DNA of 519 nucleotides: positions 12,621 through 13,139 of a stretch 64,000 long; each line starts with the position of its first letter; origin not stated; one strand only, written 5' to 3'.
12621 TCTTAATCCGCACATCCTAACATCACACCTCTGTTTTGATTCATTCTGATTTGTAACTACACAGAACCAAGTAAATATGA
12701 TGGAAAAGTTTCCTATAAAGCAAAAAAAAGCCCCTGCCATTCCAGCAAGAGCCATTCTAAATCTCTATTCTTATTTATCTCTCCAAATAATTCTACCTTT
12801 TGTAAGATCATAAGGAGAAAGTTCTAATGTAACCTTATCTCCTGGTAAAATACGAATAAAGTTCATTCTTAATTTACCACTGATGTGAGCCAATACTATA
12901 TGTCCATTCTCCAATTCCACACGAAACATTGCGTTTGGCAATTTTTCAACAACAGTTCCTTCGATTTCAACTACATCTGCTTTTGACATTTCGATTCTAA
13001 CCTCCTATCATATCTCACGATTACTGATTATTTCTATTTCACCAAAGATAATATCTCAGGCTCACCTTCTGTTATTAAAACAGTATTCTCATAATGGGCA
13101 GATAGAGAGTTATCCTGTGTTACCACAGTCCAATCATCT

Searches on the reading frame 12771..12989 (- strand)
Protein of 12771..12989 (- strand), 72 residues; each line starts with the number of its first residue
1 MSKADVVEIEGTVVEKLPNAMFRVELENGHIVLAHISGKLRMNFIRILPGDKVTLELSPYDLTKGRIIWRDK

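Call 3: search_protein_families(library=pfam, proteins=[window:12771-12989:-], max_evalue=0.01)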
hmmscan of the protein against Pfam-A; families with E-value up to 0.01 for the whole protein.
window:12771-12989:- (72 aa): 2 families
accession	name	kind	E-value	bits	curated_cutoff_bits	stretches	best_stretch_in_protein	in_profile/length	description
PF01176.25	eIF-1a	-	3.1e-28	97.6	30.2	1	8-70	2-64/64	Translation initiation factor 1A / IF-1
PF16745.11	RsgA_N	-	0.0004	20.5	27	1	10-57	1-46/54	RsgA N-terminal domain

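Call 6: find_encoding_contigs(protein=window:12771-12989:-, flank=10000, max_places=10)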
Protein window:12771-12989:- (72 aa): 23 contigs read that carry it; 10 places shown.
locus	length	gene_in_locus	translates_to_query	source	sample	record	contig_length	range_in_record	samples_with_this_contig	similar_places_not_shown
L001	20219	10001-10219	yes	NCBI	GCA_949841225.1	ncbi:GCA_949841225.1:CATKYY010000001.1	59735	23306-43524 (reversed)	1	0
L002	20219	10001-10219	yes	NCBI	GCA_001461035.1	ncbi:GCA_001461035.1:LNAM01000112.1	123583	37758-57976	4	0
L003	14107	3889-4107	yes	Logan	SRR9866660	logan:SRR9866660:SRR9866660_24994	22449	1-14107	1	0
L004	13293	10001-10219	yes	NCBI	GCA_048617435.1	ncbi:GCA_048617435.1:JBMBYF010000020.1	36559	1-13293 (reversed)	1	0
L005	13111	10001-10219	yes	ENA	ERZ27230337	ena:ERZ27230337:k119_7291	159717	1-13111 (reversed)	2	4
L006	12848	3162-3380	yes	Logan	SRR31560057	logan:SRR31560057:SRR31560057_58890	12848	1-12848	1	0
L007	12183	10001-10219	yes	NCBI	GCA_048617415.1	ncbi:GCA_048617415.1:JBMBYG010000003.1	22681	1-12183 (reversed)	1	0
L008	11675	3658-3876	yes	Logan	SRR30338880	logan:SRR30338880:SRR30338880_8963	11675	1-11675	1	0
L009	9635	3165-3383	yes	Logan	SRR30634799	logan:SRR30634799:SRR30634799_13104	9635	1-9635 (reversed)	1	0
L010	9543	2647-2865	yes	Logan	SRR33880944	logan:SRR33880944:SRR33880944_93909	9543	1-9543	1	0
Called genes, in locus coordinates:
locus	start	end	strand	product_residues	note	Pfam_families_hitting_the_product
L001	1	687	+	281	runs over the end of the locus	PF00181:Ribosomal_L2_N, PF03947:Ribosomal_L2_C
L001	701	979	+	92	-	PF00203:Ribosomal_S19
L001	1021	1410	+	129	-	PF00237:Ribosomal_L22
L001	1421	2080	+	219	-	PF07650:KH_2, PF00189:Ribosomal_S3_C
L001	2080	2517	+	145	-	PF00252:Ribosomal_L16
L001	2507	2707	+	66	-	PF00831:Ribosomal_L29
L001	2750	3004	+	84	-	PF00366:Ribosomal_S17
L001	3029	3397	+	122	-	PF00238:Ribosomal_L14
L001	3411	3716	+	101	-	PF00467:KOW, PF17136:ribosomal_L24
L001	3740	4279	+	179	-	PF00281:Ribosomal_L5, PF00673:Ribosomal_L5_C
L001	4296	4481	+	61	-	PF00253:Ribosomal_S14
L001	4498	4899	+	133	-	PF00410:Ribosomal_S8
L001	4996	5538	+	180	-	PF00347:Ribosomal_L6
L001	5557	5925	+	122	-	PF00861:Ribosomal_L18p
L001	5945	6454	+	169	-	PF00333:Ribosomal_S5, PF03719:Ribosomal_S5_C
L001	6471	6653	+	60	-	PF00327:Ribosomal_L30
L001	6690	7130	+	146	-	PF00828:Ribosomal_L27A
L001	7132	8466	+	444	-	PF00344:SecY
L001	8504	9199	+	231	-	PF00406:ADK, PF13207:AAA_17, PF05191:ADK_lid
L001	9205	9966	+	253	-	PF00557:Peptidase_M24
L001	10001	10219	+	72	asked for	PF01176:eIF-1a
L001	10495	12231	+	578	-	PF20446:ABC_N, PF09818:ABC_ATPase, PF21117:MRB1590_C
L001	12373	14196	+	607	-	PF01381:HTH_3 (weak), PF12844:HTH_19 (faint), PF01381:HTH_3, PF13560:HTH_31 (weak), PF18768:RNPP_C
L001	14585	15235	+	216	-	-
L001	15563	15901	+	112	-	-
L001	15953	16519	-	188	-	PF04229:GrpB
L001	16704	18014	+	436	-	PF02839:CBM_5_12, PF00704:Glyco_hydro_18, PF23916:TIM-barrel_EndoS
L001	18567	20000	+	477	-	PF03606:DcuC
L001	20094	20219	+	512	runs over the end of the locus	PF07969:Amidohydro_3, PF01979:Amidohydro_1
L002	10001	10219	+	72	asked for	PF01176:eIF-1a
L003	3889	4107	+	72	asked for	PF01176:eIF-1a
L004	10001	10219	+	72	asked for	PF01176:eIF-1a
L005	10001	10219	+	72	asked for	PF01176:eIF-1a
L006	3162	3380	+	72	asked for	PF01176:eIF-1a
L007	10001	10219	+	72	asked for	PF01176:eIF-1a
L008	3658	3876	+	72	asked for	PF01176:eIF-1a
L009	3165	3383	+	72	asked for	PF01176:eIF-1a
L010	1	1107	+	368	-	?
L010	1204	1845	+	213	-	PF00406:ADK, PF13207:AAA_17, PF13671:AAA_33 (weak), PF05191:ADK_lid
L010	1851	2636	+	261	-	PF00557:Peptidase_M24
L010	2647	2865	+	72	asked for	PF01176:eIF-1a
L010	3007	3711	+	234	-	PF01381:HTH_3 (weak)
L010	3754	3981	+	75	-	-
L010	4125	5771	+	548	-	PF00664:ABC_membrane, PF02463:SMC_N (weak), PF00005:ABC_tran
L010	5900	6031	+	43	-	-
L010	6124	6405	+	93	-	-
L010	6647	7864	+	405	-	PF07690:MFS_1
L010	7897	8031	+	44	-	-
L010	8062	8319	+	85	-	PF13744:HTH_37, PF01381:HTH_3, PF12844:HTH_19, PF13560:HTH_31, PF13443:HTH_26 (weak)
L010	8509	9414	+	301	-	PF11155:DUF2935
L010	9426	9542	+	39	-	?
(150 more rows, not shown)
